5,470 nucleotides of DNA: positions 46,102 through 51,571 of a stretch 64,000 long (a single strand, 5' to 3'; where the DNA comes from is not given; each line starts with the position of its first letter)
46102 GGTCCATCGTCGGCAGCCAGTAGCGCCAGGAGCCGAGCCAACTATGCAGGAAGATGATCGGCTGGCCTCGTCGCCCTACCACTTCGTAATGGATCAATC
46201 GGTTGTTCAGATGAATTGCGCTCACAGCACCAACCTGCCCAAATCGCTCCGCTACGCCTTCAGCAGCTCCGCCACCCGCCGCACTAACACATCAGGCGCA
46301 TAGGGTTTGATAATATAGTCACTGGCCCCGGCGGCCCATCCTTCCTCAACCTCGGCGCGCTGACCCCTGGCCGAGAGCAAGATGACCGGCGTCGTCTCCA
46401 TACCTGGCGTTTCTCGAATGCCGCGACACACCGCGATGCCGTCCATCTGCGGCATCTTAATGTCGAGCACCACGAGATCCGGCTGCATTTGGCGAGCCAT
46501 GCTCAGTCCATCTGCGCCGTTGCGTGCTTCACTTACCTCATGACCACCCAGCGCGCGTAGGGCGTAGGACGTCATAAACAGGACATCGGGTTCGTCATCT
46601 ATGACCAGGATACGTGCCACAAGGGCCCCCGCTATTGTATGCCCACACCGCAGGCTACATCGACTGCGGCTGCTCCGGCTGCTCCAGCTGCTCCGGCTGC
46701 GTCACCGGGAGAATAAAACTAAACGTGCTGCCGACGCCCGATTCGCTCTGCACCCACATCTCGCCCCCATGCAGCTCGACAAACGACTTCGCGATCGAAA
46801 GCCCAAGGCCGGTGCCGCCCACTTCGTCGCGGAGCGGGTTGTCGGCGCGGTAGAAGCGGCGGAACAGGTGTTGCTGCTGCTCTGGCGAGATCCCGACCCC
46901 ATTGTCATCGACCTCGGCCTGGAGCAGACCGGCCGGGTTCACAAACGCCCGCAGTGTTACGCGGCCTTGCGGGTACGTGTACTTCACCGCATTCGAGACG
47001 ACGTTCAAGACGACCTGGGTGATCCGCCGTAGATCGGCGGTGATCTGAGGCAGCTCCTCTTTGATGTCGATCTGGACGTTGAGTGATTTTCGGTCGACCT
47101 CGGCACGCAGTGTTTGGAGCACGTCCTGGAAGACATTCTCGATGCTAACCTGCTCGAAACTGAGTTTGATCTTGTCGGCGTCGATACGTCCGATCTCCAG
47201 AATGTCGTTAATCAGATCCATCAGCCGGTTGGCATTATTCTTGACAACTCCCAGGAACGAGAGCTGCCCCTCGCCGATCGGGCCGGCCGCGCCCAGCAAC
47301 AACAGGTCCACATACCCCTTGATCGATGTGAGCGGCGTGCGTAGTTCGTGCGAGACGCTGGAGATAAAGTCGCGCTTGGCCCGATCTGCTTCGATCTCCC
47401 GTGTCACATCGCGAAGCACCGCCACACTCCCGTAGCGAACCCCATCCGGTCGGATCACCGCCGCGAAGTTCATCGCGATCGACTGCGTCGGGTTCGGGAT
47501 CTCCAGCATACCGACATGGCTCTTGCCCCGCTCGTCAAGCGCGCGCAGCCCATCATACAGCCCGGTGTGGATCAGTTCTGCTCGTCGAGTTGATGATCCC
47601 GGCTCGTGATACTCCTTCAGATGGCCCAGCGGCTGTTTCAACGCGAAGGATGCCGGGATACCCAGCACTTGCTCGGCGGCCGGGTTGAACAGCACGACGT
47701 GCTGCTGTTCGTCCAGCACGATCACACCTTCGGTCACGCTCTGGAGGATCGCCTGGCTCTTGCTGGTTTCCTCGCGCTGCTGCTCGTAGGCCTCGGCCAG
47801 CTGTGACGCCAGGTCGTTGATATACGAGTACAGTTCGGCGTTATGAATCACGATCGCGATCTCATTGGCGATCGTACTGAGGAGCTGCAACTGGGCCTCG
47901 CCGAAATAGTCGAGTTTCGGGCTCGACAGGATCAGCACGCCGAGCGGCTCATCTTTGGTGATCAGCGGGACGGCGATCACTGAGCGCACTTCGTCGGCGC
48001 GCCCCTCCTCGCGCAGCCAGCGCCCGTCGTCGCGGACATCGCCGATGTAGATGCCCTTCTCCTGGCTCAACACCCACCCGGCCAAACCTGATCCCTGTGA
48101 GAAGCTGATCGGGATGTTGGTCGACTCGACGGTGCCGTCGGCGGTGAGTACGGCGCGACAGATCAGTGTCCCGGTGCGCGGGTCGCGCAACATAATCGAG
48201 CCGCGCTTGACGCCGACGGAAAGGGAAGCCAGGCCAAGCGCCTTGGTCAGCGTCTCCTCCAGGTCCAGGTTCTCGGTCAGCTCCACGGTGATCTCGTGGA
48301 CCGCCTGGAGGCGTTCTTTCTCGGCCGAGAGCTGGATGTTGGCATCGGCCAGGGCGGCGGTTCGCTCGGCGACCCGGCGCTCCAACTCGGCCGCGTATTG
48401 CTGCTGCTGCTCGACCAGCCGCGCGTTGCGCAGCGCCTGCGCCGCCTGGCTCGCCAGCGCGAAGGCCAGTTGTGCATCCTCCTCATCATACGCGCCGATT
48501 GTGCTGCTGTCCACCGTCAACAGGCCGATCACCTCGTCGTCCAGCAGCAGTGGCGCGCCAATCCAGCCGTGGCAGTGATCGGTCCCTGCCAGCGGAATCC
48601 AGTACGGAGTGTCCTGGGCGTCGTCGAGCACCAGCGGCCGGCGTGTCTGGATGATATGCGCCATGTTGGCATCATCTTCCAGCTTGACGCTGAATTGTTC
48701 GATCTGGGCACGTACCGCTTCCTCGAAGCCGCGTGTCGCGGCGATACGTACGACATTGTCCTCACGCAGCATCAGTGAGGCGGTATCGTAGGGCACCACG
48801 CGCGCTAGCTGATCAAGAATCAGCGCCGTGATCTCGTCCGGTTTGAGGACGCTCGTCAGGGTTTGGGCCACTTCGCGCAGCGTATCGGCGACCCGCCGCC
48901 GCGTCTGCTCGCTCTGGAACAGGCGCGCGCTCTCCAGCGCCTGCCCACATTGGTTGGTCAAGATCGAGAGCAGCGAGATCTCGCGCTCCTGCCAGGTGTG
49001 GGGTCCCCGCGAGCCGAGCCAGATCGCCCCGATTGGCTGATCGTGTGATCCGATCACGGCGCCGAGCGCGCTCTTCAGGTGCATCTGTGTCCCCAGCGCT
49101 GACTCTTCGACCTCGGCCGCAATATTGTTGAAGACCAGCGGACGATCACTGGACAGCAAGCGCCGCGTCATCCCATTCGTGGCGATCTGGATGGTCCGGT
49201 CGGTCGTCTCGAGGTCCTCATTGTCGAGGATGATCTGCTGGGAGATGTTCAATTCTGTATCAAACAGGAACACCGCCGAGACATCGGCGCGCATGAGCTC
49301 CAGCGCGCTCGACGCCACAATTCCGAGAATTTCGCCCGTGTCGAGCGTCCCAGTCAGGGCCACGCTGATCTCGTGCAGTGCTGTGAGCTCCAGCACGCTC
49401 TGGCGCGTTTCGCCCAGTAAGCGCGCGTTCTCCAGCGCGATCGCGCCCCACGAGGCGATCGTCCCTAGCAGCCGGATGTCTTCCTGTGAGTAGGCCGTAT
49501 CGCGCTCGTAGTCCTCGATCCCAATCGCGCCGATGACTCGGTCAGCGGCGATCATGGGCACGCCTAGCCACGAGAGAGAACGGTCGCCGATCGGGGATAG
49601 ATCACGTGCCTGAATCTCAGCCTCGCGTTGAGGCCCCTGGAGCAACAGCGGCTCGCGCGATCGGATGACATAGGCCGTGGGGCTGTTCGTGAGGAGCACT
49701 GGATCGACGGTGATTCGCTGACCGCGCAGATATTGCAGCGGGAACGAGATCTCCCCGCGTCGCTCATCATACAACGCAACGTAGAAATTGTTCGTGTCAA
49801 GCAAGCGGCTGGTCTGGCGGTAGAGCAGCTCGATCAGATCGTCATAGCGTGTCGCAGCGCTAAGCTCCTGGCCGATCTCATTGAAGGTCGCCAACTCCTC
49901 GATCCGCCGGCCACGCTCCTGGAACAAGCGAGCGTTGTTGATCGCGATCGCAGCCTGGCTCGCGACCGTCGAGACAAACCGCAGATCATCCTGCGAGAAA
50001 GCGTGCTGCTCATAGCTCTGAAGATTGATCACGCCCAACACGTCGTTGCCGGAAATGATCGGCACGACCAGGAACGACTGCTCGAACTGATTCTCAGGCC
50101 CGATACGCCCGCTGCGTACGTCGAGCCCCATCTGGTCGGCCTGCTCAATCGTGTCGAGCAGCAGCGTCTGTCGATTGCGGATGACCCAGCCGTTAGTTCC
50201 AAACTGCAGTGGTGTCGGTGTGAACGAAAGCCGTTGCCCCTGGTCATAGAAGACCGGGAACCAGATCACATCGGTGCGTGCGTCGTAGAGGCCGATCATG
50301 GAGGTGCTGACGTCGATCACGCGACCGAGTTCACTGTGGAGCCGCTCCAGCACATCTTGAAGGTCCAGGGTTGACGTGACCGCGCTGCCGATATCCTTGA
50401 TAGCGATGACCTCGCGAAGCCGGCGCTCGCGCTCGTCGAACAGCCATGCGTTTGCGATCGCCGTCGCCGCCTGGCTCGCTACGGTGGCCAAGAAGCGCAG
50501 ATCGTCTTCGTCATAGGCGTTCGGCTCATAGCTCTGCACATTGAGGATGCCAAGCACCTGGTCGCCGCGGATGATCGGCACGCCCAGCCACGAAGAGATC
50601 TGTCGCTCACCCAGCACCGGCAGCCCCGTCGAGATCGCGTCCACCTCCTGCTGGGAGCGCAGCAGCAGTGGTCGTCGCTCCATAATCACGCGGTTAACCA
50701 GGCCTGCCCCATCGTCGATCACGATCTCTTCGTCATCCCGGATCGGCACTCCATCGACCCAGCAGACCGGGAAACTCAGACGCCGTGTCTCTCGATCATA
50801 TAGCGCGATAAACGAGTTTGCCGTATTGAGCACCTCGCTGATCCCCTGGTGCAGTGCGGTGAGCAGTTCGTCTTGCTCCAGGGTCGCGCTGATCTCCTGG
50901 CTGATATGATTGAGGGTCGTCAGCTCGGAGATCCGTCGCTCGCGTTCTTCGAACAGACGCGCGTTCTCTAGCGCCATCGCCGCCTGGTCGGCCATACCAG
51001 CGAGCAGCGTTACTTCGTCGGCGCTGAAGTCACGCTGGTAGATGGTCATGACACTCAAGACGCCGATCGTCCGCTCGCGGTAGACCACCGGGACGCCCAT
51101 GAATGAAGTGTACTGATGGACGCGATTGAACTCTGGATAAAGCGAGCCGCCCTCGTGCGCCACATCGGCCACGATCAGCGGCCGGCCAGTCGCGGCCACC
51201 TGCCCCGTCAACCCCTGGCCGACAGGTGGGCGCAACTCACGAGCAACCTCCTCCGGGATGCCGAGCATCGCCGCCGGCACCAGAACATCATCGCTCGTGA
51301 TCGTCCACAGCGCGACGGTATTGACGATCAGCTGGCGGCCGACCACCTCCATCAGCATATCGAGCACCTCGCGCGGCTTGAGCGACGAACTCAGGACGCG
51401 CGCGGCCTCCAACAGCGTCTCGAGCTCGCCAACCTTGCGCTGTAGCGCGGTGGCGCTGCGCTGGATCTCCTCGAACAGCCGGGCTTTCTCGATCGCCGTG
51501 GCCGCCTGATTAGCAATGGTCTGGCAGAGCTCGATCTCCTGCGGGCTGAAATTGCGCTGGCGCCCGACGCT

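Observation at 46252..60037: Signalling operon centred on a 3381-aa histidine kinase with ~16 tandem GAF domains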

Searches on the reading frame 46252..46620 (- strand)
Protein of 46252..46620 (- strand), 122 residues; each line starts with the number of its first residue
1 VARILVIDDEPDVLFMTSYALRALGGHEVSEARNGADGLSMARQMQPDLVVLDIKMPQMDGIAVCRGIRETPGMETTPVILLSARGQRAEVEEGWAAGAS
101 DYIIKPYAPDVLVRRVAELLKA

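Call 6: search_protein_families(library=pfam, proteins=[window:46252-46620:-], max_evalue=0.01)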
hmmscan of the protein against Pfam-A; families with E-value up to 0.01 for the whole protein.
window:46252-46620:- (122 aa): 2 families
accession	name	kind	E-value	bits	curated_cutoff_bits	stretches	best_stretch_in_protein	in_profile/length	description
PF00072.30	Response_reg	-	1.4e-28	99.7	30.2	1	4-116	1-110/111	Response regulator receiver domain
PF23198.2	PDE8A_N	-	0.00092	19.6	29.6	1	26-89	34-98/147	PDE8A-like, N-terminal domain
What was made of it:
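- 46252..46620 (-): Single-domain receiver (CheY-like) with acceptor Asp53. Pfam Response_reg 99.7 bits (call 6).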

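Call 35: search_protein_families(library=ncbifam, proteins=[window:46252-46620:-], max_evalue=0.01)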
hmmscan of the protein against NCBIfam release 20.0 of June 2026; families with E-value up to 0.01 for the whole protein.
window:46252-46620:- (122 aa): 103 families (the best 25 are shown)
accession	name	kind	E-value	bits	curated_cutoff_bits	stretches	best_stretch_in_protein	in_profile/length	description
NF041733.1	resp_reg_CseB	equivalog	3.1e-26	92.2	350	1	3-121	2-116/228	two-component system response regulator CseB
TIGR02154.1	PhoB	equivalog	8e-26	90.7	296.2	1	2-120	3-120/226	phosphate regulon transcriptional regulator PhoB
NF040689.1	MtrAB_MtrA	equivalog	3.2e-25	88.8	300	1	4-119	1-112/219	MtrAB system response regulator MtrA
NF045944.1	ResRegRpaBCyano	equivalog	1e-24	87.2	330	1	5-121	1-113/229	response regulator transcription factor RpaB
NF041866.1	EpsW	equivalog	4.1e-22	78.2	200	1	3-122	7-127/131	exopolysaccharide biosynthesis response regulator EpsW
NF007135.0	PRK09581.1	equivalog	4.3e-22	78.6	474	1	1-120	2-120/457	PleD family two-component system response regulator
NF008296.0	PRK11083.1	equivalog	2.4e-21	76.2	273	1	2-121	4-119/228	two-component system response regulator CreB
NF040534.1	resp_reg_YycF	equivalog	7.2e-21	74.5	340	1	3-118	2-113/231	response regulator YycF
TIGR01387.1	cztR_silR_copR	subfamily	1.9e-20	73.5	279.2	1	4-121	1-115/218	heavy metal response regulator transcription factor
TIGR02875.1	spore_0_A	equivalog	2.6e-20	72.8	200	1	3-121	4-123/262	sporulation transcription factor Spo0A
NF008469.0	PRK11361.1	equivalog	3e-20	72.4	714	1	2-112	5-112/461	acetoacetate metabolism transcriptional regulator AtoC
NF007982.1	PRK10710.1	equivalog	1.1e-19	71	380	1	2-121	8-123/235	envelope stress response regulator BaeR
NF053854.1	RespRegPhoBBctds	equivalog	2e-19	69.8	270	1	4-121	1-116/225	two-component system response regulator PhoB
NF033120.0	vanR_FM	exception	4e-19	69.2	460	1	3-119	5-117/231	vancomycin resistance response regulator transcription factor, VanR-F/VanR-M family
NF045505.1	RR_RssB_Pseudo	equivalog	4e-19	68.9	700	1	2-108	6-109/394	two-component system response regulator RssB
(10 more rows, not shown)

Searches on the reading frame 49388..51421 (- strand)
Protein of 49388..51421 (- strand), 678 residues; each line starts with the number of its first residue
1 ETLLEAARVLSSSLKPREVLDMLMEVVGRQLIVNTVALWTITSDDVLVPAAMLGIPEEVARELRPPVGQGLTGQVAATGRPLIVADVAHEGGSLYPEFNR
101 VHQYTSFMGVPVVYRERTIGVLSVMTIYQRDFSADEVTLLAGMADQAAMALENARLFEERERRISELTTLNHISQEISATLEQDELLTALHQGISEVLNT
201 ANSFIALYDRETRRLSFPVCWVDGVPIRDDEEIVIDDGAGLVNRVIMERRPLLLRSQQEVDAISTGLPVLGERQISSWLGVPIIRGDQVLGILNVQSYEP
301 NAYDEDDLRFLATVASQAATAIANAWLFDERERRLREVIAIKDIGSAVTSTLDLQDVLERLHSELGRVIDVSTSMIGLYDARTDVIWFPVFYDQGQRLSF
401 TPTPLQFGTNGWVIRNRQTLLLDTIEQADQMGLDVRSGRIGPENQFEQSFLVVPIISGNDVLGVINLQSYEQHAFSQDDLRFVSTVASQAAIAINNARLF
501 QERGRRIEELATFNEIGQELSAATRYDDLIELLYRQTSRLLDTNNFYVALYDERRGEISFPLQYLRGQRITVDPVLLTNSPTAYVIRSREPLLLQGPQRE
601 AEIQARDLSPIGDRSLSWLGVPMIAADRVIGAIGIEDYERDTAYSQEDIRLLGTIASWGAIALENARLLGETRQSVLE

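Call 60: predict_structure(alignment_id=A4)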
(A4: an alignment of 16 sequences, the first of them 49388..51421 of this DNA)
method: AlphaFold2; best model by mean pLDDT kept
length: 678 residues; sequences in the alignment: 16
mean_pLDDT: 84.9   pTM: 0.52
mean pLDDT of the five models: 84.9, 82.5, 82.0, 79.2, 77.0
residues with pLDDT >= 90: 241; 70-90: 372; 50-70: 57; < 50: 8
segments of 3 or more residues with pLDDT < 50: 672-678
pLDDT, mean of each block of 10 residues (from residue 1): 57 72 89 91 87 83 84 92 84 70 86 90 89 90 89 82 82 79 86 90 91 86 81 67 89 90 69 83 92 93 91 92 85 87 77 84 92 93 91 89 87 94 90 80 85 93 94 90 91 81 68 72 74 86 89 89 89 87 92 90 88 86 88 92 87 88 78 41
secondary structure, 60 per line:
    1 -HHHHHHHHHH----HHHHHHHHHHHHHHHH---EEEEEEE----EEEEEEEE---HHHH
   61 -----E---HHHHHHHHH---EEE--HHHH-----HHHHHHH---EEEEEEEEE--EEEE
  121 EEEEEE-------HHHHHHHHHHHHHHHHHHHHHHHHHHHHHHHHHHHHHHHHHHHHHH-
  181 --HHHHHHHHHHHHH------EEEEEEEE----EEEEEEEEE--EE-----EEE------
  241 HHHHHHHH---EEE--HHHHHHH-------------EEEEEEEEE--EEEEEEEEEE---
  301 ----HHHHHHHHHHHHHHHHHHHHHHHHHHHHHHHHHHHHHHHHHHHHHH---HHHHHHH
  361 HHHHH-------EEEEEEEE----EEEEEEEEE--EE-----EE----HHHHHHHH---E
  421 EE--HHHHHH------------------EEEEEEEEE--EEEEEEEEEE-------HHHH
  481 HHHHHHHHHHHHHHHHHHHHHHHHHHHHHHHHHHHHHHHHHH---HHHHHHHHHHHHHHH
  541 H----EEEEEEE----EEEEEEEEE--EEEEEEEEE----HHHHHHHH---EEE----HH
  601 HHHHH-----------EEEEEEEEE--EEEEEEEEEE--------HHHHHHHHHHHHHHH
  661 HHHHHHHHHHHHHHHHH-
elements in order: H2-11 H16-31 E35-41 E46-53 H57-60 H70-78 E82-84 H87-90 H96-102 E106-114 E117-126 H134-179 H183-195 E202-209 E214-222 E232-234 H241-248 E252-254 H257-263 E277-285 E288-297 H305-350 H354-365 E373-380 E385-393 H409-416 E420-422 H425-430 E449-457 E460-469 H477-522 H526-541 E546-552 E557-565 E568-576 H581-588 E592-594 H599-605 E617-625 E628-637 H646-677
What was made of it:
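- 47801..56224 (-): Array of 16 GAF domains. Residue ranges: 193-352, 355-525, 527-694, 700-896, 905-1092, 1094-1263, 1265-1437, 1439-1615, 1617-1785, 1794-1959, 1961-2130, 2132-2302, 2304-2471, 2473-2637, 2639-2805, 2832-3000. The AF2 model shows 46-residue continuous inter-domain helices (call 60).
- The AF2 model of GAF10-13 (pLDDT 84.9) has three identical 46-residue junction helices (call 60).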

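Call 66: fold_search(model_id=the predicted structure, library=pdb)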
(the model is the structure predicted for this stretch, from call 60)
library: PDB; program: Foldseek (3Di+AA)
matches with E <= 10: 996; with E <= 0.001: 417
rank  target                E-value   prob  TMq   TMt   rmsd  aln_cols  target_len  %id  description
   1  1ykd_B                6.6e-14  1.00  0.28  0.45   8.7       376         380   17  Crystal Structure of the Tandem GAF Domains from a Cyanobacterial Adenylyl Cyclase: Novel Modes of Ligand-Binding and  (released 2005-02-22)
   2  9cxi_B                2.1e-13  1.00  0.34  0.31  11.7       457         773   12  Structure of PDE6C in complex with the rod inhibitory p gamma subunit in the absence of added cGMP (released 2024-12-18)
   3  3lfv_B                2.2e-13  1.00  0.37  0.62   5.8       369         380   14  crystal structure of unliganded PDE5A GAF domain (released 2010-09-22)
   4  3lfv_A                2.6e-13  1.00  0.41  0.67   4.1       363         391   18  crystal structure of unliganded PDE5A GAF domain (released 2010-09-22)
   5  1ykd_A                2.6e-13  1.00  0.29  0.46   8.6       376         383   17  Crystal Structure of the Tandem GAF Domains from a Cyanobacterial Adenylyl Cyclase: Novel Modes of Ligand-Binding and  (released 2005-02-22)
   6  9cxh_B                4.0e-13  1.00  0.34  0.30  11.8       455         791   12  Structure of PDE6C in complex with the rod inhibitory p gamma subunit in the presence of cGMP (released 2024-12-18)
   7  3ibj_A                9.1e-13  1.00  0.39  0.39   8.4       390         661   15  X-ray structure of PDE2A (released 2009-10-27)
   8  9cxi_A                1.0e-12  1.00  0.34  0.31  10.9       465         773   13  Structure of PDE6C in complex with the rod inhibitory p gamma subunit in the absence of added cGMP (released 2024-12-18)
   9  3mf0_B                1.6e-12  1.00  0.39  0.68   5.0       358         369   18  Crystal structure of PDE5A GAF domain (89-518) (released 2010-09-22)
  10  9cxg_B                1.8e-12  1.00  0.34  0.30   9.6       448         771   12  Structure of PDE6C in complex with inhibitory cone p gamma in the presence of cGMP (released 2024-12-18)
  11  8ufi_A                1.8e-12  1.00  0.33  0.28  11.8       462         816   13  Cryo-EM structure of bovine phosphodiesterase 6 (released 2024-01-17)
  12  8ufi_B                2.5e-12  1.00  0.32  0.27  10.4       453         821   13  Cryo-EM structure of bovine phosphodiesterase 6 (released 2024-01-17)
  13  8ugs_B                3.6e-12  1.00  0.32  0.28   9.8       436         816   12  Cryo-EM structure of bovine phosphodiesterase 6 bound to cGMP (released 2024-01-17)
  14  3ibj_B                4.1e-12  1.00  0.37  0.39   7.9       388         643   15  X-ray structure of PDE2A (released 2009-10-27)
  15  1mc0                  4.3e-12  1.00  0.22  0.39  18.9       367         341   13  Regulatory Segment of Mouse 3',5'-Cyclic Nucleotide Phosphodiesterase 2A, Containing the GAF A and GAF B Domains (released 2002-10-02)
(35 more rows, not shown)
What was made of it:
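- On GAF domain (Pfam clan): The AF2 model of 4 units has pLDDT 84.9 (call 60), and its Foldseek matches are solved GAF tandems (call 66).
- Closest known: Tandem GAF-A/GAF-B regulatory modules of cyanobacterial adenylyl cyclase CyaB2. Same: These are the best fold matches (PDE5A TM 0.62-0.68 over about 360 columns; call 66).
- The best structural matches are the CyaB2, PDE5A, PDE2A and PDE6 tandem GAFs and phytochrome GAF-PHY (call 66).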
